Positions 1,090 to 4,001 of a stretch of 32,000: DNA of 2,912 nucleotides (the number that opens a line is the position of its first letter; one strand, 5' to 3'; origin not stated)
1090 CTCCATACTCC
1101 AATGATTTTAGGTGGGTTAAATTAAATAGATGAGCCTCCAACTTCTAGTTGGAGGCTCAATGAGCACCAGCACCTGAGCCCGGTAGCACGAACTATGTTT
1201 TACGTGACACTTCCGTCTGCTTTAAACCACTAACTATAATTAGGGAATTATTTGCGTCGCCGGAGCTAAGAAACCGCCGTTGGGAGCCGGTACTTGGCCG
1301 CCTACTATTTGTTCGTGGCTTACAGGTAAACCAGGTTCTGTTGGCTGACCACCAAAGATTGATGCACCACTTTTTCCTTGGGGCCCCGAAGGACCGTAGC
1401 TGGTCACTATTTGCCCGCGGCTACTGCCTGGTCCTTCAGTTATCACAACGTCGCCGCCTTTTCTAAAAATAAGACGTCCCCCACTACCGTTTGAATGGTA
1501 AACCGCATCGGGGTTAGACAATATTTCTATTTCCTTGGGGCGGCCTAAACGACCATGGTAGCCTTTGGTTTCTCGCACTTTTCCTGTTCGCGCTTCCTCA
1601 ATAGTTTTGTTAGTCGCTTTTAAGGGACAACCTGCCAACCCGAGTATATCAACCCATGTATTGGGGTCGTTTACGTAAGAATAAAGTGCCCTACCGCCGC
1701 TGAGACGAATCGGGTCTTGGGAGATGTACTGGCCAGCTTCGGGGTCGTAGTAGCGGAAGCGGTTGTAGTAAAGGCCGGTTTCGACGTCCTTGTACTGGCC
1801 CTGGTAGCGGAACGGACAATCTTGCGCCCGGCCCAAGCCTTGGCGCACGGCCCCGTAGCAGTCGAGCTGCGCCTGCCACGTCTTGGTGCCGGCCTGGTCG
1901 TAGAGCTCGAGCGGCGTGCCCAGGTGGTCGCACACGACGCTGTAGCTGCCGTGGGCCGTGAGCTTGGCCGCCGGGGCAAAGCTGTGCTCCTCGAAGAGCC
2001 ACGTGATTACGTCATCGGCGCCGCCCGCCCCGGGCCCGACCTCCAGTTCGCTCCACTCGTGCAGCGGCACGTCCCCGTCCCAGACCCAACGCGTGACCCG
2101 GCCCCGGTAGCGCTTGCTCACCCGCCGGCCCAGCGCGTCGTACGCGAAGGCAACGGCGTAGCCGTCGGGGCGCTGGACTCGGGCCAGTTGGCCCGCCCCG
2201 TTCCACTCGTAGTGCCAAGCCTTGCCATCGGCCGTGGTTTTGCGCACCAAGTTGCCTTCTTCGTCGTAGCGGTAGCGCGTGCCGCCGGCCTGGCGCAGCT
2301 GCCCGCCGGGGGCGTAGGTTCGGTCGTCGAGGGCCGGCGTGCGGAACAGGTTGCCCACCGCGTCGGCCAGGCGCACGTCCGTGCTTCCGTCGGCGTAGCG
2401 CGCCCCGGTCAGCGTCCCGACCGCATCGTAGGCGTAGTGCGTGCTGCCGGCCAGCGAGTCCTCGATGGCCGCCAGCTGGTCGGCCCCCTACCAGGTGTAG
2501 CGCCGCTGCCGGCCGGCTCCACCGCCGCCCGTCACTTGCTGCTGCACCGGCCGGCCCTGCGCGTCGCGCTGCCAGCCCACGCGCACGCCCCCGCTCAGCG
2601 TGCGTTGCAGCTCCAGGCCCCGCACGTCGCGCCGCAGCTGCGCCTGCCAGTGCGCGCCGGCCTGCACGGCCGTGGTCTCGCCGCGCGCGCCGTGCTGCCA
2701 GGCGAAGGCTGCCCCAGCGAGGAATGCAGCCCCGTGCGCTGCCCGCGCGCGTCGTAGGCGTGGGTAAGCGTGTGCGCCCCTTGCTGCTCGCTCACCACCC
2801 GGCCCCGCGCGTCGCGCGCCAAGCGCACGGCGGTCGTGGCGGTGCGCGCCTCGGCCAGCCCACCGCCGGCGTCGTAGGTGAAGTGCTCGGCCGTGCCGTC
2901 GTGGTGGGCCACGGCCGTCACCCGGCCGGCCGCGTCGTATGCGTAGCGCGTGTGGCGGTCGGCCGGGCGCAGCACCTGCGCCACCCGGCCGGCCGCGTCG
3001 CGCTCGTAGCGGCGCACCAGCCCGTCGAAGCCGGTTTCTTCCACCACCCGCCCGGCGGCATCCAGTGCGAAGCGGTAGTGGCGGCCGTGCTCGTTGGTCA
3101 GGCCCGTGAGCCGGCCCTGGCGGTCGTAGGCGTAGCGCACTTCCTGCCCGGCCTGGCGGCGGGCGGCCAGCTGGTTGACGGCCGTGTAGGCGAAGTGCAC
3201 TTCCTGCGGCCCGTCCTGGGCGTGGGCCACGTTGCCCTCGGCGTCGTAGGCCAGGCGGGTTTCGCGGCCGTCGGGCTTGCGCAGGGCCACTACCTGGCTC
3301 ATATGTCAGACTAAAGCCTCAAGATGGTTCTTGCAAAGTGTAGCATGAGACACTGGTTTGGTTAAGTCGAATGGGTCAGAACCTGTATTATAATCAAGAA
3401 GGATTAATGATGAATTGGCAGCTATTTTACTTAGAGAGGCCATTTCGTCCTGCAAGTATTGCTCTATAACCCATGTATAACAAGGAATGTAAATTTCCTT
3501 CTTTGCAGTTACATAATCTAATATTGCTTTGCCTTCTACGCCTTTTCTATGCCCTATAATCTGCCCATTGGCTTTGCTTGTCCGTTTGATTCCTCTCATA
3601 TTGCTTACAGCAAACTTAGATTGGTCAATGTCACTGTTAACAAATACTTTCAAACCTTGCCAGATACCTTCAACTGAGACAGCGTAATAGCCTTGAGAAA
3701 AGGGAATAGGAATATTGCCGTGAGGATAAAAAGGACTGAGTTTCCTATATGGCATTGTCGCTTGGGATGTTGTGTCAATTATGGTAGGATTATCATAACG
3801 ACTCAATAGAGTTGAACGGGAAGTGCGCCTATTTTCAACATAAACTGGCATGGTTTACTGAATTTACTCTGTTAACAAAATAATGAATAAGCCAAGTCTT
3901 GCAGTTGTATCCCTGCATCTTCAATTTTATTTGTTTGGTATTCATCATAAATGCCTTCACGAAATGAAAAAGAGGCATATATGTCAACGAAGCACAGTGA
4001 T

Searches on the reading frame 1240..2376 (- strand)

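Call 88: search_protein_families(library=pfam, proteins=[window:1240-2376:-], max_evalue=0.01)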
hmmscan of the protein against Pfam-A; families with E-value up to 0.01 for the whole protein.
window:1240-2376:- (378 aa): 3 families
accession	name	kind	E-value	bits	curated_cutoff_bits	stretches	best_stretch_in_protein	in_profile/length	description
PF05593.20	RHS_repeat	-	2.2e-17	63.4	22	3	37-72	1-36/38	RHS Repeat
PF03527.20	RHS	-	7.5e-11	42.1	27.9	1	148-179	5-36/38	RHS protein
PF25023.1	TEN_YD-shell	-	1.4e-06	27.1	50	1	27-221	679-866/909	Teneurin YD-shell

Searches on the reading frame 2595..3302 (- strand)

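Call 9: search_protein_families(library=ncbifam, proteins=[window:2595-3302:-], max_evalue=0.1)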
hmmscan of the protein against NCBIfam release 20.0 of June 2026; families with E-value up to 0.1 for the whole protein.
window:2595-3302:- (235 aa): 3 families
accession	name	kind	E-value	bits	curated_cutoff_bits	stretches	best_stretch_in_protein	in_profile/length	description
TIGR01643.1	YD_repeat_2x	repeat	4.7e-23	80.7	15.8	7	59-100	1-42/42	YD repeat-containing protein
NF041261.1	RHS_core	equivalog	4.2e-20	71.2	2000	1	3-177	588-766/1261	RHS element core protein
TIGR02117.1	chp_urease_rgn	hypoth_equivalog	0.091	12.3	131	0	161-188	144-172/208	TIGR02117 family protein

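Call 88: search_protein_families(library=pfam, proteins=[window:2595-3302:-], max_evalue=0.01)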
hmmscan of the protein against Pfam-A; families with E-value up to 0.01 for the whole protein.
window:2595-3302:- (235 aa): 1 family
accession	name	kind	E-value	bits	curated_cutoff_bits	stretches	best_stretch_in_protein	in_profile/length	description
PF05593.20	RHS_repeat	-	2.4e-29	101.5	22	6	102-137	2-37/38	RHS Repeat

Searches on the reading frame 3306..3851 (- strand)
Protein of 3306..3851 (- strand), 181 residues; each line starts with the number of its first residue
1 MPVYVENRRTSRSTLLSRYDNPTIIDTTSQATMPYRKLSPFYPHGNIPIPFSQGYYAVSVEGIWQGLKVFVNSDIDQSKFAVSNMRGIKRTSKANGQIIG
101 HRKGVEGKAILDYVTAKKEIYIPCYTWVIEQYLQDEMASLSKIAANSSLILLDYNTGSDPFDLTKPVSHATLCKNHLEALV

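Call 9: search_protein_families(library=ncbifam, proteins=[window:3306-3851:-], max_evalue=0.1)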
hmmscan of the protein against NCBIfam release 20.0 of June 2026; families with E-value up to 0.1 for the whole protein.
window:3306-3851:- (181 aa): 0 families

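Call 88: search_protein_families(library=pfam, proteins=[window:3306-3851:-], max_evalue=0.01)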
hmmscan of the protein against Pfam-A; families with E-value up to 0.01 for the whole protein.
window:3306-3851:- (181 aa): 1 family
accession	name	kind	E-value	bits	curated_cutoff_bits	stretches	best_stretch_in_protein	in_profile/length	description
PF22075.2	DUF6939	-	1.6e-66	223.6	27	1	7-172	1-166/167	Family of unknown function (DUF6939)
